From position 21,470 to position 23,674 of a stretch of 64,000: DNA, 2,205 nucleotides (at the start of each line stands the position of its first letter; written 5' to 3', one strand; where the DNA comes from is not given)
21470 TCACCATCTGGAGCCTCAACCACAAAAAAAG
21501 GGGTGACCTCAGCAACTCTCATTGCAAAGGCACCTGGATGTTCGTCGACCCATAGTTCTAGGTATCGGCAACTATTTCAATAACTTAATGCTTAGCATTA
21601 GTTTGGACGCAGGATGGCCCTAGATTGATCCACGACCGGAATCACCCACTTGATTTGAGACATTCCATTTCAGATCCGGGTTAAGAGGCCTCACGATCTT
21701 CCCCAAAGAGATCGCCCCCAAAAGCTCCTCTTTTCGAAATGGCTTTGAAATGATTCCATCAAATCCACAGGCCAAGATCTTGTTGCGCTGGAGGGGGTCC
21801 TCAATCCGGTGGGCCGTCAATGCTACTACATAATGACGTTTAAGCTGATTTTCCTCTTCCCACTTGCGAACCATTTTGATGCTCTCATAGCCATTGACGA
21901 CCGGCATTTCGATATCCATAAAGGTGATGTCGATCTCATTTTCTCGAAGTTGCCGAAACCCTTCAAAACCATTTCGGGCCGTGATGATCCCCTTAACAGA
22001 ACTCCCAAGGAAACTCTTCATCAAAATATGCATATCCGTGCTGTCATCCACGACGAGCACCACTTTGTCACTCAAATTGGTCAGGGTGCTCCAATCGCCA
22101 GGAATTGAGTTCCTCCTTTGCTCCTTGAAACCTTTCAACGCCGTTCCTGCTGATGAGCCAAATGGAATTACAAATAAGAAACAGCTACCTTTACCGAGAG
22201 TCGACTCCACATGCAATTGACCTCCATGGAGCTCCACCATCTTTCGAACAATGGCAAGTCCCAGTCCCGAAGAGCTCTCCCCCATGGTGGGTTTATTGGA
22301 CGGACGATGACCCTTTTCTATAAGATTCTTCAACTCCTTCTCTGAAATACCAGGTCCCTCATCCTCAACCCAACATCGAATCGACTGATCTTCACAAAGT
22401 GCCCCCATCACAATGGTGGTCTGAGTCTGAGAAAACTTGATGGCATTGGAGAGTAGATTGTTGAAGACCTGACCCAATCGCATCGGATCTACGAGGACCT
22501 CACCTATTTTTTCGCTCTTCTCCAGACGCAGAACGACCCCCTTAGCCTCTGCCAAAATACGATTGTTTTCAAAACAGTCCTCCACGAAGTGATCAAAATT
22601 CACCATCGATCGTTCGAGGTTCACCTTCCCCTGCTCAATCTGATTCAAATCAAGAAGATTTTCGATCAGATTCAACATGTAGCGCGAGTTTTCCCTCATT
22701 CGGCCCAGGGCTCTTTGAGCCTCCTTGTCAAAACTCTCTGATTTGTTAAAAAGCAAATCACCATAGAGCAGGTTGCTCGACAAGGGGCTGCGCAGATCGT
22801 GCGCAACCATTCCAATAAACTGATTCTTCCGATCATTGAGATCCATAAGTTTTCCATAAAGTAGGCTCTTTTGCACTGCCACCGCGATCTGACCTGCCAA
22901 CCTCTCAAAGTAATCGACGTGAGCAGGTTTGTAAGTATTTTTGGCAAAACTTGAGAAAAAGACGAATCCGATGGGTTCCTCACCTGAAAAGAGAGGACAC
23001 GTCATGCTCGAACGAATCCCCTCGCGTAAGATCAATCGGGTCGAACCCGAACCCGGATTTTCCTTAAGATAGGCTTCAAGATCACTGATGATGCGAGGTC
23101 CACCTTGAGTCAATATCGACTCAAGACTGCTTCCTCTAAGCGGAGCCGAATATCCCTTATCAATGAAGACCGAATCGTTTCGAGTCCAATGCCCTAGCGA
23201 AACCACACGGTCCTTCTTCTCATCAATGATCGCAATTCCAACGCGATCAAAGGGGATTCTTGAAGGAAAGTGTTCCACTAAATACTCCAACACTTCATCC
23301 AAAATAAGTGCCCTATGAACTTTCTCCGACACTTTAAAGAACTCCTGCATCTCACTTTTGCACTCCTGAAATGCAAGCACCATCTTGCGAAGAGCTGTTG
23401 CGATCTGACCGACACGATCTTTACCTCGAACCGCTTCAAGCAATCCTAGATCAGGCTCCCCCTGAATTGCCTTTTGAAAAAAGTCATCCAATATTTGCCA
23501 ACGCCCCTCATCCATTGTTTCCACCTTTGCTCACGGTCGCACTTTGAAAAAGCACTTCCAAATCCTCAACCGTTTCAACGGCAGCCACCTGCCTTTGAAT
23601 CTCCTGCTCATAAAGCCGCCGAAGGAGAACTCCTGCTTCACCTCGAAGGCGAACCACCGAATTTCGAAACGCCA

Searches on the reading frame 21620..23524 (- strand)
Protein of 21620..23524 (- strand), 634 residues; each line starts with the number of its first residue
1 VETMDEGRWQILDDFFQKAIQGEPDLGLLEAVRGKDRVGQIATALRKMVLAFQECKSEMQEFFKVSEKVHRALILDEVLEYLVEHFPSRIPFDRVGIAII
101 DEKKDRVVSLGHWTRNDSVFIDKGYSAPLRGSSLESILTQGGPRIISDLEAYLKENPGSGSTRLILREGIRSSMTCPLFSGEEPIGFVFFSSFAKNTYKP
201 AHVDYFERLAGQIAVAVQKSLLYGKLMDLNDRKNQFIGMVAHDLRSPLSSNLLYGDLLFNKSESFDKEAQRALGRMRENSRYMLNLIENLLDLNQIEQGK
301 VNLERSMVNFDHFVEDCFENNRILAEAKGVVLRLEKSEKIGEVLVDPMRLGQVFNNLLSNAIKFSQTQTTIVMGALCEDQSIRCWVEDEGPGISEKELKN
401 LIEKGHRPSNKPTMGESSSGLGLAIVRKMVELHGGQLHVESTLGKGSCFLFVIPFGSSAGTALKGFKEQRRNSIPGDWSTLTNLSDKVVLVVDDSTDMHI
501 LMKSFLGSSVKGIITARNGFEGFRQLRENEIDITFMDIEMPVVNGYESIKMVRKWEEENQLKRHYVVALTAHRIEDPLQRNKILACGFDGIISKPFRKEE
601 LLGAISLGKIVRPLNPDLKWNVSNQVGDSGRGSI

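Call 35: search_protein_families(library=ncbifam, proteins=[window:21620-23524:-], max_evalue=0.00001)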
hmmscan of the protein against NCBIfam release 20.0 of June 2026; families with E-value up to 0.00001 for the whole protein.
window:21620-23524:- (634 aa): 96 families (the best 25 are shown)
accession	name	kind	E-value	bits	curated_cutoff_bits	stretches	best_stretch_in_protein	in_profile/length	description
NF038297.2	hybrid_HK_HrmK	equivalog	1.2e-54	186.1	725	1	226-599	228-598/607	hybrid histidine kinase/response regulator HrmK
TIGR02956.1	TMAO_torS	equivalog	1e-53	182.7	676.5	1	230-605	461-816/967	TMAO reductase system sensor histidine kinase/response regulator TorS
NF008302.0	PRK11091.1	equivalog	5.9e-48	163.6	838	1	232-603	282-637/779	aerobic respiration two-component sensor histidine kinase ArcB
TIGR02966.1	phoR_proteo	equivalog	1.4e-44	152.5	334.2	1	226-452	107-332/333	phosphate regulon sensor histidine kinase PhoR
NF011874.0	PRK15347.1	equivalog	2.1e-44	151.8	852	2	230-457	395-616/921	two component system sensor kinase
NF008318.0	PRK11107.1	equivalog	4.1e-44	150.9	890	2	233-460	293-523/920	two-component sensor histidine kinase BarA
NF041947.1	LuxQ_Vibrio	equivalog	1e-43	149.4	1200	1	233-605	472-835/843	quorum-sensing autoinducer 2 sensor kinase/phosphatase LuxQ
NF008099.0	PRK10841.1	equivalog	5.7e-43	146.8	920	2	231-464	468-699/949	two-component system sensor histidine kinase RcsC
NF041880.1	EPS_EpsF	equivalog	6e-42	143.8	900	1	228-454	269-492/492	response regulator EpsF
NF041832.1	near_NosP_CTERM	subfamily_domain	3e-41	141.7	400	1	230-596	4-357/370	NahK/ErcS family hybrid sensor histidine kinase/response regulator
NF033092.0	HK_WalK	equivalog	1e-39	136.6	725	1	231-455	370-594/594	cell wall metabolism sensor histidine kinase WalK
NF046044.1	PnpS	equivalog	3.3e-39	135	400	1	227-454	164-390/390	two-component system histidine kinase PnpS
NF047465.1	hybrid_HK_LvrA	exception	3.4e-38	131.2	1200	1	222-602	191-577/819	hybrid histidine kinase/response regulator LvrA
NF040691.1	MtrAB_MtrB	equivalog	1.1e-36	127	450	1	225-455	263-492/507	MtrAB system histidine kinase MtrB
NF006800.0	PRK09303.1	equivalog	8e-36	123.8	342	1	226-455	144-377/383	histidine kinase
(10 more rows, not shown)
